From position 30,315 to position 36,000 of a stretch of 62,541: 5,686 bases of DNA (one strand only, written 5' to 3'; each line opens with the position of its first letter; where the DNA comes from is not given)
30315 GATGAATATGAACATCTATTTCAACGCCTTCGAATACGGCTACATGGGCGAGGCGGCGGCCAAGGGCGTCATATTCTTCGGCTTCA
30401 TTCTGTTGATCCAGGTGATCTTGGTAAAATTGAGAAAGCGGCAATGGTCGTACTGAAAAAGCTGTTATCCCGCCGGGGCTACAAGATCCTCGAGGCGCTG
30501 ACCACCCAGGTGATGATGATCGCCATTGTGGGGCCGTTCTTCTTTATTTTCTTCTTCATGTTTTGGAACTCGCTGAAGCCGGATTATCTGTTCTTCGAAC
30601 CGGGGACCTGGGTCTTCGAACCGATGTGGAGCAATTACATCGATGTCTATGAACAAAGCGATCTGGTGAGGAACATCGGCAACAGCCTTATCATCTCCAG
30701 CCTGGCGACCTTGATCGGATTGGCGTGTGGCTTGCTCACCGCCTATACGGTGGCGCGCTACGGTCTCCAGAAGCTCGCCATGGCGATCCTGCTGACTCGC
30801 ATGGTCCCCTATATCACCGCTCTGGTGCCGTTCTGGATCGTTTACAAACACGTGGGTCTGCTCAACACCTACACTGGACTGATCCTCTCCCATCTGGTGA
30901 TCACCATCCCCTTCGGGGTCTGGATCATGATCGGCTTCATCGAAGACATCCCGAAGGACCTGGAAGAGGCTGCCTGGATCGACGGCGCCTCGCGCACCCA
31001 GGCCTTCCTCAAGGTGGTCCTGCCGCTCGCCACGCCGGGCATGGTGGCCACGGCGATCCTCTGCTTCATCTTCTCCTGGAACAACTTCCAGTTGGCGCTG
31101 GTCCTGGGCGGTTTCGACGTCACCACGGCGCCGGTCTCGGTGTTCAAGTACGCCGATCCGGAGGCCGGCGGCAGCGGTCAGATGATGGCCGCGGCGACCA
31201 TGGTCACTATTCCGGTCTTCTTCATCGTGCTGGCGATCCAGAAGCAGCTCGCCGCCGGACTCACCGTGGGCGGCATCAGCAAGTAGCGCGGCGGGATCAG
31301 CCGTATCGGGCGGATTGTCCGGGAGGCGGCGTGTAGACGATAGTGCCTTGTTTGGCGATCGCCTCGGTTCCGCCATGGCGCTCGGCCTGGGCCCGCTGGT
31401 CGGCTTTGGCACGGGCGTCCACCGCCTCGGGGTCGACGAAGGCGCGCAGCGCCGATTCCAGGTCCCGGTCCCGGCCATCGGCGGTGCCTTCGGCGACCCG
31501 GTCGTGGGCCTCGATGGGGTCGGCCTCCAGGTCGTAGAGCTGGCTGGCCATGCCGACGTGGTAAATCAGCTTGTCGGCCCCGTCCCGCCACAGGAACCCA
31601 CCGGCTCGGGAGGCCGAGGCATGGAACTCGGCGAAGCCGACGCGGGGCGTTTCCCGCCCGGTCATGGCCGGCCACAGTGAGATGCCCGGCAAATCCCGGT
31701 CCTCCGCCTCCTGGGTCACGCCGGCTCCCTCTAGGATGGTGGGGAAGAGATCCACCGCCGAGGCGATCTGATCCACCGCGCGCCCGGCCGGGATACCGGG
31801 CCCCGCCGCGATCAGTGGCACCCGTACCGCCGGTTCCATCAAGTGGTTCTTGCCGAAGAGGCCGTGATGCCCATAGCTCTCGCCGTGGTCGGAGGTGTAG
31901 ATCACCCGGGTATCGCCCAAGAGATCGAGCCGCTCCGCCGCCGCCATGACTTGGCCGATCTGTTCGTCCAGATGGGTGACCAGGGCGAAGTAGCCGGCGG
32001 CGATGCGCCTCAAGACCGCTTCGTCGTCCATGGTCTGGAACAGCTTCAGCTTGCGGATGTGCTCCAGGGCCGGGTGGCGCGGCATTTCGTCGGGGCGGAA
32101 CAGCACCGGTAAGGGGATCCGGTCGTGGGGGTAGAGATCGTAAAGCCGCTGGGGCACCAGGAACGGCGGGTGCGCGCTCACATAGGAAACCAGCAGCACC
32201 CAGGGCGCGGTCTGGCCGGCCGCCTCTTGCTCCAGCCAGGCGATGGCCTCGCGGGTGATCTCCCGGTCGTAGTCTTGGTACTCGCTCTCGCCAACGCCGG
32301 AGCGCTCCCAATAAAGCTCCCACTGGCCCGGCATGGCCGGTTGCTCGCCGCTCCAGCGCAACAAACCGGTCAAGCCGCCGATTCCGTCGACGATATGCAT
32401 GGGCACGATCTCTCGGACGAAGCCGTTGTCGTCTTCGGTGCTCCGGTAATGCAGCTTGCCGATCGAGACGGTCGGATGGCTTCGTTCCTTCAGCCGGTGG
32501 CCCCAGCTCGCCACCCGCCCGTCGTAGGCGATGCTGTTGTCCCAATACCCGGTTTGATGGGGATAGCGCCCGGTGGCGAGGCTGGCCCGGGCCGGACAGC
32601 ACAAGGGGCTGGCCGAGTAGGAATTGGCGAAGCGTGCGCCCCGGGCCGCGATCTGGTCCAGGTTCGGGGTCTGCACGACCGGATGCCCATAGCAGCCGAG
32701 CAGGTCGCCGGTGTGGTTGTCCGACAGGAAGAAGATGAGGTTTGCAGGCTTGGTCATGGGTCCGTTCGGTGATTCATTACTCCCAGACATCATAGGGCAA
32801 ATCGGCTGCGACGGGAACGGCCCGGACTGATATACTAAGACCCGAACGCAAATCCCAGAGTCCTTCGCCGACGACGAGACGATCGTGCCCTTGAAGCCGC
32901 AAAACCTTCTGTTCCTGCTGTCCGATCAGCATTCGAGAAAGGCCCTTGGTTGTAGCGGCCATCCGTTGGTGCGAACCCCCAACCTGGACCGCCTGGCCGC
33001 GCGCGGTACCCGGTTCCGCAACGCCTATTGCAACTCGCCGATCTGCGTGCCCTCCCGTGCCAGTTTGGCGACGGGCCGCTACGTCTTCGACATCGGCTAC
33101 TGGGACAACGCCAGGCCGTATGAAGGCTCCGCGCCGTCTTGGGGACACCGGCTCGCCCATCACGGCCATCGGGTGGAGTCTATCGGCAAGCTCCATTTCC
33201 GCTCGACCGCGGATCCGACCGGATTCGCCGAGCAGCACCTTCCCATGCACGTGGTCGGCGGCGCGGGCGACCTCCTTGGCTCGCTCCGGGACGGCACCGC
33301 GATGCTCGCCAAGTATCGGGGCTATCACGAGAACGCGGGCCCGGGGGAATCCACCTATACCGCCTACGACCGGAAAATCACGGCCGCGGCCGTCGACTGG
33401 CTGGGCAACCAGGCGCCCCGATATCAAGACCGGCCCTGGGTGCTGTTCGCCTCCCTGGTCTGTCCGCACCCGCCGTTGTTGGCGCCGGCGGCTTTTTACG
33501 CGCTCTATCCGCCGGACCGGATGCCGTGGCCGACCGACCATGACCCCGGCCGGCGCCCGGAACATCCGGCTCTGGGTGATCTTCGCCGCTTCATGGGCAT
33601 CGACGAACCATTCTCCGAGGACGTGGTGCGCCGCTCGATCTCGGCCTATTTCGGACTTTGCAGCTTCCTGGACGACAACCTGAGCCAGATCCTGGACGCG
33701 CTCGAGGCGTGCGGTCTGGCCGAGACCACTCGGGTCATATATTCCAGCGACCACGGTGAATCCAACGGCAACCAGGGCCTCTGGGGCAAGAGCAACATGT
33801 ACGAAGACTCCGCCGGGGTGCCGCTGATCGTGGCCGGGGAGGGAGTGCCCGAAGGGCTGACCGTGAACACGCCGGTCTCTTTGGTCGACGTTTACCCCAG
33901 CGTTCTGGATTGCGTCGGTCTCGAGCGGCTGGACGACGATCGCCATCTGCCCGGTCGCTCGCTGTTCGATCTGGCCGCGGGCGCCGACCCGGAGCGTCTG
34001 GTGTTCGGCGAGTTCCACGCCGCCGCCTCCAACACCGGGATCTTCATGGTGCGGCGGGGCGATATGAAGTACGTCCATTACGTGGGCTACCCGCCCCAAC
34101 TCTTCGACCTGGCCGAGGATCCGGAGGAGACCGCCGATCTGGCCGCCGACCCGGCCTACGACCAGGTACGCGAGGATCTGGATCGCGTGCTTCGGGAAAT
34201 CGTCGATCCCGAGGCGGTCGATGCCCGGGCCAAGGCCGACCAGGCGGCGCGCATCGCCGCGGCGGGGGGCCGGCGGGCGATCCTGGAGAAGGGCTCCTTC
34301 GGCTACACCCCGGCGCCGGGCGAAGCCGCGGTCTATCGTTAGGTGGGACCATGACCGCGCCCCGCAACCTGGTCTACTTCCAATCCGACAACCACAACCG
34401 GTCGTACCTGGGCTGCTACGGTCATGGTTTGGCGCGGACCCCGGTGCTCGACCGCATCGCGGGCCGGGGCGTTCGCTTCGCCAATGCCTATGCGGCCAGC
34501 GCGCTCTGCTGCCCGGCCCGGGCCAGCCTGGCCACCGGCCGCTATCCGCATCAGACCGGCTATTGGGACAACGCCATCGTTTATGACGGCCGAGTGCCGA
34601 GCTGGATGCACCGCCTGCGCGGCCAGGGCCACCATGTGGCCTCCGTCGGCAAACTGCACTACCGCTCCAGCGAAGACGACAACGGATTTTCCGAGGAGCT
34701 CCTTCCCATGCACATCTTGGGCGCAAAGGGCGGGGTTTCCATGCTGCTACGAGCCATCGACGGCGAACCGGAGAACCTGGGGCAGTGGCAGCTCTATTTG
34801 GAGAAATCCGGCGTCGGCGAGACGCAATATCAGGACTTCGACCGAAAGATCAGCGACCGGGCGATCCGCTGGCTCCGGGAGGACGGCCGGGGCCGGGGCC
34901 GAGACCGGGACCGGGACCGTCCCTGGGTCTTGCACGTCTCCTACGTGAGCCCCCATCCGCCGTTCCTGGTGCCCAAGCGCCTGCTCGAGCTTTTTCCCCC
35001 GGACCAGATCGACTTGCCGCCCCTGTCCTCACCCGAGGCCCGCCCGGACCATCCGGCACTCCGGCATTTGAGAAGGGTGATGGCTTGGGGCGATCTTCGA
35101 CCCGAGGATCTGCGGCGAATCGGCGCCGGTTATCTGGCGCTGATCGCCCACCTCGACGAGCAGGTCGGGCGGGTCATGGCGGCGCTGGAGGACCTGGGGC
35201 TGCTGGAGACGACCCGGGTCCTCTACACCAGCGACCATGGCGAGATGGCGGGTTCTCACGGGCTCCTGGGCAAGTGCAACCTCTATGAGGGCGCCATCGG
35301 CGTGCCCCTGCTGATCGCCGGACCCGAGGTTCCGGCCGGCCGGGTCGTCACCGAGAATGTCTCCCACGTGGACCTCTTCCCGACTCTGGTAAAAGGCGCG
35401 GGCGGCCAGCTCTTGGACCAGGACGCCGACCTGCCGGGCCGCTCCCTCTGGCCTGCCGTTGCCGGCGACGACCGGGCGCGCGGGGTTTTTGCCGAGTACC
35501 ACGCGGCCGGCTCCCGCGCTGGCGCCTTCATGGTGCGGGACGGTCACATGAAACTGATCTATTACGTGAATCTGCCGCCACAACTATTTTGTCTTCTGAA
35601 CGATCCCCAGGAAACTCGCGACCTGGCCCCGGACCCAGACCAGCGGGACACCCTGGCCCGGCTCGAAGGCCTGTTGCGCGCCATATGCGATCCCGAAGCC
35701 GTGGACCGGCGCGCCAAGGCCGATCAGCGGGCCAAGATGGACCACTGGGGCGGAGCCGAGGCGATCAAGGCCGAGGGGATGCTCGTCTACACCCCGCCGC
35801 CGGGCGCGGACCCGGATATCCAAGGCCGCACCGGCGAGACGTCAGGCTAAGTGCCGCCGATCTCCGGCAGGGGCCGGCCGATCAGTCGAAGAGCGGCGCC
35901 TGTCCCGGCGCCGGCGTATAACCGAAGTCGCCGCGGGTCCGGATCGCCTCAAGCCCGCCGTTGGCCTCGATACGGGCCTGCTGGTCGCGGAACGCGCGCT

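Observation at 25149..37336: Local expansion of five paralogous cytoplasmic Cys-type sulfatases wrapped around one CUT1 sugar ABC importer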

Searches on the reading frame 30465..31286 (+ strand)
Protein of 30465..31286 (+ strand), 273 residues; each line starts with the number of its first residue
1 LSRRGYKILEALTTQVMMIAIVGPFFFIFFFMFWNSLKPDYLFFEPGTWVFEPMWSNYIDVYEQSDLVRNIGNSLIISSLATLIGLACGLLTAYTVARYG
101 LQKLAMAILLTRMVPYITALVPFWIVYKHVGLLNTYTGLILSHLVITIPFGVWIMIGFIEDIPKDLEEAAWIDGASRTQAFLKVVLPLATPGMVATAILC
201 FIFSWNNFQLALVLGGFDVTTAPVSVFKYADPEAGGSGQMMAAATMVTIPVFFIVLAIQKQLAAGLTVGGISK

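Call 4: search_protein_families(library=pfam, proteins=[window:30465-31286:+])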
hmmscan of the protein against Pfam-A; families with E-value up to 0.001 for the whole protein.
window:30465-31286:+ (273 aa): 1 family
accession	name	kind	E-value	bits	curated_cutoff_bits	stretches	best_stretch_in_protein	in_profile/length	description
PF00528.27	BPD_transp_1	-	2e-16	60.7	26.4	1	86-265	2-181/184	Binding-protein-dependent transport system inner membrane component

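Call 5: search_protein_families(library=ncbifam, proteins=[window:30465-31286:+])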
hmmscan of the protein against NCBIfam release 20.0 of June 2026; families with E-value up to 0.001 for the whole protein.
window:30465-31286:+ (273 aa): 32 families (the best 25 are shown)
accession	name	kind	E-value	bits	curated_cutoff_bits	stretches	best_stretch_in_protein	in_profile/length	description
NF040932.1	ABC_arch_GlcU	equivalog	2.7e-31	109.2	340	1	15-269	6-267/272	glucose ABC transporter permease GlcU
NF008231.0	PRK10998.1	equivalog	4.5e-26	92.1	261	1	71-271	85-294/296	maltose ABC transporter permease MalG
NF008210.0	PRK10973.1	equivalog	3.4e-18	66.3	297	1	44-266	48-276/281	sn-glycerol-3-phosphate ABC transporter permease UgpE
NF011624.0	PRK15050.1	equivalog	4.2e-17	62.2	247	1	130-250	155-275/297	2-aminoethylphosphonate ABC transporter permease subunit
TIGR02141.1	modB_ABC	equivalog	8.7e-16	58.2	182.6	1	119-258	63-201/208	molybdate ABC transporter permease subunit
NF007047.0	PRK09500.1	equivalog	4.6e-15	55.9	326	1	55-256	44-246/257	spermidine/putrescine ABC transporter permease PotC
TIGR01581.1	Mo_ABC_porter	hypoth_equivalog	5.3e-15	55.5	210.3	1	54-254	6-222/225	ABC transporter permease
TIGR03226.1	PhnU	equivalog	1.9e-14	53.9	283.45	1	129-249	172-292/311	2-aminoethylphosphonate ABC transporter permease subunit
TIGR00969.1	3a0106s02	subfamily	4.8e-13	49.2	240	1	50-258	42-265/272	sulfate ABC transporter permease subunit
NF007044.0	PRK09497.1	equivalog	8.9e-13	48.3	348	1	106-217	120-231/285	spermidine/putrescine ABC transporter permease PotB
TIGR02139.1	permease_CysT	equivalog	6.3e-12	45.6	246.1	1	54-210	35-206/265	sulfate ABC transporter permease subunit CysT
NF040839.1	tungstate_WtpB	equivalog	1.1e-11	44.9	340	1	54-256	29-245/251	tungstate ABC transporter permease WtpB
NF008208.0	PRK10971.1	equivalog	1.2e-11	44.6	415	1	55-215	44-219/277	sulfate/thiosulfate ABC transporter permease CysT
NF008232.0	PRK10999.1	equivalog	1e-10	41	392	1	143-216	382-457/520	maltose ABC transporter permease MalF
TIGR03262.1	PhnU2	equivalog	1.1e-10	40.8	593.25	1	45-229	33-225/546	putative 2-aminoethylphosphonate ABC transporter permease subunit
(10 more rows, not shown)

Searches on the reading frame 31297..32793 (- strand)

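Call 4: search_protein_families(library=pfam, proteins=[window:31297-32793:-])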
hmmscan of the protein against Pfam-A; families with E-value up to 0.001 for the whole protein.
window:31297-32793:- (498 aa): 3 families
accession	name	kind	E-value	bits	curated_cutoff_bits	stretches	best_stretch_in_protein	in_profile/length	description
PF00884.28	Sulfatase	-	4.3e-42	144.9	25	1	18-359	2-301/301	Sulfatase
PF01663.27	Phosphodiest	-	9e-11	42.4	23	1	40-205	18-167/342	Type I phosphodiesterase / nucleotide pyrophosphatase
PF16347.10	SGSH_C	-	1.9e-09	38.3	29.3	1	308-439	1-138/154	N-sulphoglucosamine sulphohydrolase, C-terminal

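Call 5: search_protein_families(library=ncbifam, proteins=[window:31297-32793:-])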
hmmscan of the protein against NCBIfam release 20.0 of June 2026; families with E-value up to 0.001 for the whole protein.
window:31297-32793:- (498 aa): 5 families
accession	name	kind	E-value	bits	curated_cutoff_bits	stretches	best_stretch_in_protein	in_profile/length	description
TIGR03417.1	chol_sulfatase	equivalog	7.5e-72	242.8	433.45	1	17-480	3-464/500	choline-sulfatase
NF010322.0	PRK13759.1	equivalog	5.9e-61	206.4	481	2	179-439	185-443/486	arylsulfatase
NF045661.1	HdlasePehA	equivalog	9.9e-41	139.9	900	2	180-379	187-394/506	phosphoric/sulfuric ester hydrolase PehA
NF052527.1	Mn_arylsulf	exception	5.3e-34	117.9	850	2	170-434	174-433/479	manganese-dependent arylsulfatase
NF038282.1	LapC_YejM_PbgA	exception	0.00011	20.6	825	1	267-355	413-498/584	LPS biosynthesis-modulating metalloenzyme YejM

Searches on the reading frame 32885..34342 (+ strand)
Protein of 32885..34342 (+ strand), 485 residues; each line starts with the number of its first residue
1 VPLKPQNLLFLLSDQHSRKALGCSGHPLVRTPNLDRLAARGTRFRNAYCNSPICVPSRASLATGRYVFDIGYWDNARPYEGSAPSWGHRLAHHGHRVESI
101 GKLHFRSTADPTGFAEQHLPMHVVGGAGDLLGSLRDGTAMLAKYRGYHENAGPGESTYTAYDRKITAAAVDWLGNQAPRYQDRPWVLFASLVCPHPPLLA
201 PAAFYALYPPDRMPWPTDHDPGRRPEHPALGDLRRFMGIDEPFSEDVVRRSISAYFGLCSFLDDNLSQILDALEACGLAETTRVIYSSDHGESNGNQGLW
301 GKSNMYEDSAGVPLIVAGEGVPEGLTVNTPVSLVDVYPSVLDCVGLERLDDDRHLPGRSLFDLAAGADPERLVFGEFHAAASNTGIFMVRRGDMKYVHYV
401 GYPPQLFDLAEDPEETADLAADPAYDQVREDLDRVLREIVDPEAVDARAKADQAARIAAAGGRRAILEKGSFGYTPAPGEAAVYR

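Call 4: search_protein_families(library=pfam, proteins=[window:32885-34342:+])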
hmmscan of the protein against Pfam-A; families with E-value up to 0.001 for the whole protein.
window:32885-34342:+ (485 aa): 4 families
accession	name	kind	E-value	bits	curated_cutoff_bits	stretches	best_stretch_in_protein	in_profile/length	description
PF00884.28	Sulfatase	-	3.1e-39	135.5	25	1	6-345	1-300/301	Sulfatase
PF16347.10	SGSH_C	-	2.1e-11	44.6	29.3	1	295-438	1-150/154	N-sulphoglucosamine sulphohydrolase, C-terminal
PF01663.27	Phosphodiest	-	1.4e-06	28.6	23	0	262-295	191-224/342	Type I phosphodiesterase / nucleotide pyrophosphatase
PF14707.11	Sulfatase_C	-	0.00053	21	30.9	1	402-438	54-91/127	C-terminal region of aryl-sulfatase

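Call 5: search_protein_families(library=ncbifam, proteins=[window:32885-34342:+])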
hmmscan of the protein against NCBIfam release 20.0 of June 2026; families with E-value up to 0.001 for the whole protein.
window:32885-34342:+ (485 aa): 5 families
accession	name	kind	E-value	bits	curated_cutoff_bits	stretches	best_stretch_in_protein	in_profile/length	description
TIGR03417.1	chol_sulfatase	equivalog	8.7e-87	292.1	433.45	1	6-460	3-460/500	choline-sulfatase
NF010322.0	PRK13759.1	equivalog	7.7e-59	199.5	481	1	7-432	8-449/486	arylsulfatase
NF045661.1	HdlasePehA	equivalog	1.5e-46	159.1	900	2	180-431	197-476/506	phosphoric/sulfuric ester hydrolase PehA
NF052527.1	Mn_arylsulf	exception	6.9e-34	117.6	850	2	182-436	197-448/479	manganese-dependent arylsulfatase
NF053595.1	LptchSynLtaSGpos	equivalog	0.00099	17.8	970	0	249-348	424-530/626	lipoteichoic acid synthase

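Call 13: search_solved_structures(query=window:32885-34342:+, max_evalue=1e-10)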
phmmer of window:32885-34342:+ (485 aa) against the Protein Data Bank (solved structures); distinct sequences matched with E-value up to 1e-10: 66 (the best 60 are shown).
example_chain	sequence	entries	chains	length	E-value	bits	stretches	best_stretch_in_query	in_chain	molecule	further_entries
6fny_A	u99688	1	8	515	4.4e-57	197.4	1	6-457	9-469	Choline-sulfatase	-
7pth_A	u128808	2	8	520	7.3e-55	190.1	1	6-457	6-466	Choline sulfatase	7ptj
6g5z_A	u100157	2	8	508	8.8e-55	189.8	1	7-457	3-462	Choline-sulfatase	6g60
4upi_A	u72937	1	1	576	1e-45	159.9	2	157-436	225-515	SULFATASE FAMILY PROTEIN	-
4upl_A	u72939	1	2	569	8.6e-41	143.7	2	180-430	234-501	SULFATASE FAMILY PROTEIN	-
7ebp_A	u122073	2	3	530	6.6e-35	124.3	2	4-197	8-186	Sulfatase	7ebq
9s8y_A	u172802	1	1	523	2.9e-34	122.1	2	5-163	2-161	Sulfatase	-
7oz8_AAA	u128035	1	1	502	3.3e-34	122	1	5-428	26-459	Choline-sulfatase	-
4uph_A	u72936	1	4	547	2.2e-33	119.3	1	5-430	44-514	SULFATASE (SULFURIC ESTER HYDROLASE) PROTEIN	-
5g2v_A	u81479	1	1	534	5e-33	118.1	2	4-115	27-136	N-ACETYLGLUCOSAMINE-6-SULFATASE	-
6hhm_A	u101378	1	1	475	2.2e-32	115.9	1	5-350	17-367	Arylsulfatase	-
9s03_A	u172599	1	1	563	2.5e-31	112.5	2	247-436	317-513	Putative sulfatase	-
2w8s_A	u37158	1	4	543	4.5e-31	111.6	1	182-431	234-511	PHOSPHONATE MONOESTER HYDROLASE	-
7p24_AAA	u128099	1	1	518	1.4e-30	110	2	250-437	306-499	Mucin-desulfating sulfatase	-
2vqr_A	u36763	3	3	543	1.5e-30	109.9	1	182-345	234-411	PUTATIVE SULFATASE | Multifunctional alkaline phosphatase superfamily protein pRL90232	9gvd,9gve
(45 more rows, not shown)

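Call 60: list_cluster_members(proteins=[P0121, P0001, window:32885-34342:+, window:38310-40079:-])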
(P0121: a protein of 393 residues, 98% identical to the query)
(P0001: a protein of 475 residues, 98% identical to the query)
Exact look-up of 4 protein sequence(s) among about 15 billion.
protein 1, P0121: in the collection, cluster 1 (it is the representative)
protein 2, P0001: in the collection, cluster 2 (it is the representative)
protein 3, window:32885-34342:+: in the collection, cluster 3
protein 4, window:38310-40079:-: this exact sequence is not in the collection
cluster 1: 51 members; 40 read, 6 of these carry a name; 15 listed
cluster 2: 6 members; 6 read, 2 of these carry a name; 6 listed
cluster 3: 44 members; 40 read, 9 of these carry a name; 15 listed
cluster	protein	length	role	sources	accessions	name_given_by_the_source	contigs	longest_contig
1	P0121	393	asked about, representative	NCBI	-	-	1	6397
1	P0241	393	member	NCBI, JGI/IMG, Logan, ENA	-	L-alanine-DL-glutamate epimerase-like enolase superfamily enzyme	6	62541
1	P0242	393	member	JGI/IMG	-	L-alanine-DL-glutamate epimerase-like enolase superfamily enzyme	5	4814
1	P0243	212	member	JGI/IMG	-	L-alanine-DL-glutamate epimerase-like enolase superfamily enzyme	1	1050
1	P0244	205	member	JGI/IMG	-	L-alanine-DL-glutamate epimerase-like enolase superfamily enzyme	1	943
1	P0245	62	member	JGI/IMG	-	L-alanine-DL-glutamate epimerase-like enolase superfamily enzyme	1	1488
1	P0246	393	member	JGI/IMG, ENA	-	L-alanine-DL-glutamate epimerase-like enolase superfamily enzyme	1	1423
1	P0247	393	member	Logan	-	-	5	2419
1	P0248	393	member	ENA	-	-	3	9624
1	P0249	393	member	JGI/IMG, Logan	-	-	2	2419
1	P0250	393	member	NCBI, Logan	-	-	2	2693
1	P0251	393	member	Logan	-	-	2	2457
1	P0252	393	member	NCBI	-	-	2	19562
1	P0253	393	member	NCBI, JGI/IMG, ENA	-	-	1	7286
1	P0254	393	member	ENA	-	-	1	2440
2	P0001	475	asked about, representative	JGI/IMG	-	multiple sugar transport system substrate-binding protein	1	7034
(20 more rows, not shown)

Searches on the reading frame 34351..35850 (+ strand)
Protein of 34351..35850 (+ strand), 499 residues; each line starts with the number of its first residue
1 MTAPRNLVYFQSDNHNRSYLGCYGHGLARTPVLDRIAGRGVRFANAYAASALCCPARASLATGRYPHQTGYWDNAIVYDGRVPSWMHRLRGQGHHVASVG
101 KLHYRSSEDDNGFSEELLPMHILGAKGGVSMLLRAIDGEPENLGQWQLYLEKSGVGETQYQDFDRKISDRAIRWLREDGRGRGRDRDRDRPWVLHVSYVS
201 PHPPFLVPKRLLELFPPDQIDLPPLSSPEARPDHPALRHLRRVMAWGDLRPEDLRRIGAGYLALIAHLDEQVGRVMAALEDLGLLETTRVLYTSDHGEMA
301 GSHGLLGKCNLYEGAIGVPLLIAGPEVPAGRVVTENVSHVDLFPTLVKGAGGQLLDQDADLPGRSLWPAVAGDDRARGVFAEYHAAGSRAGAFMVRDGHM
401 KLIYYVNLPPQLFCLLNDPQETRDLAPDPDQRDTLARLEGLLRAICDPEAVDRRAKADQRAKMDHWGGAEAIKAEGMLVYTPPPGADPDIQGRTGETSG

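Call 4: search_protein_families(library=pfam, proteins=[window:34351-35850:+])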
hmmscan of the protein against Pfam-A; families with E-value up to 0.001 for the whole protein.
window:34351-35850:+ (499 aa): 3 families
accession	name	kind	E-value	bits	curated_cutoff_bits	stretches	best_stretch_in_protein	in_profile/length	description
PF00884.28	Sulfatase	-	9e-44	150.4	25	1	5-350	1-299/301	Sulfatase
PF16347.10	SGSH_C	-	5.3e-10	40.1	29.3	1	301-442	1-148/154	N-sulphoglucosamine sulphohydrolase, C-terminal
PF01663.27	Phosphodiest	-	8.9e-10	39.1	23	1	28-77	18-68/342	Type I phosphodiesterase / nucleotide pyrophosphatase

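Call 5: search_protein_families(library=ncbifam, proteins=[window:34351-35850:+])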
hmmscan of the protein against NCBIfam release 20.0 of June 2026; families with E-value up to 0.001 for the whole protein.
window:34351-35850:+ (499 aa): 5 families
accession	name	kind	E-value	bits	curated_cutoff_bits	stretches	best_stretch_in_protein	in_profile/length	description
TIGR03417.1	chol_sulfatase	equivalog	5.6e-85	286.1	433.45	1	6-463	4-457/500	choline-sulfatase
NF010322.0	PRK13759.1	equivalog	1.1e-63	215.5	481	1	6-438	8-449/486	arylsulfatase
NF045661.1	HdlasePehA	equivalog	4.3e-44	151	900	2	187-436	197-475/506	phosphoric/sulfuric ester hydrolase PehA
NF052527.1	Mn_arylsulf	exception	9.6e-37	127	850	2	184-431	192-437/479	manganese-dependent arylsulfatase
NF038282.1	LapC_YejM_PbgA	exception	0.0002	19.8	825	1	263-347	416-497/584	LPS biosynthesis-modulating metalloenzyme YejM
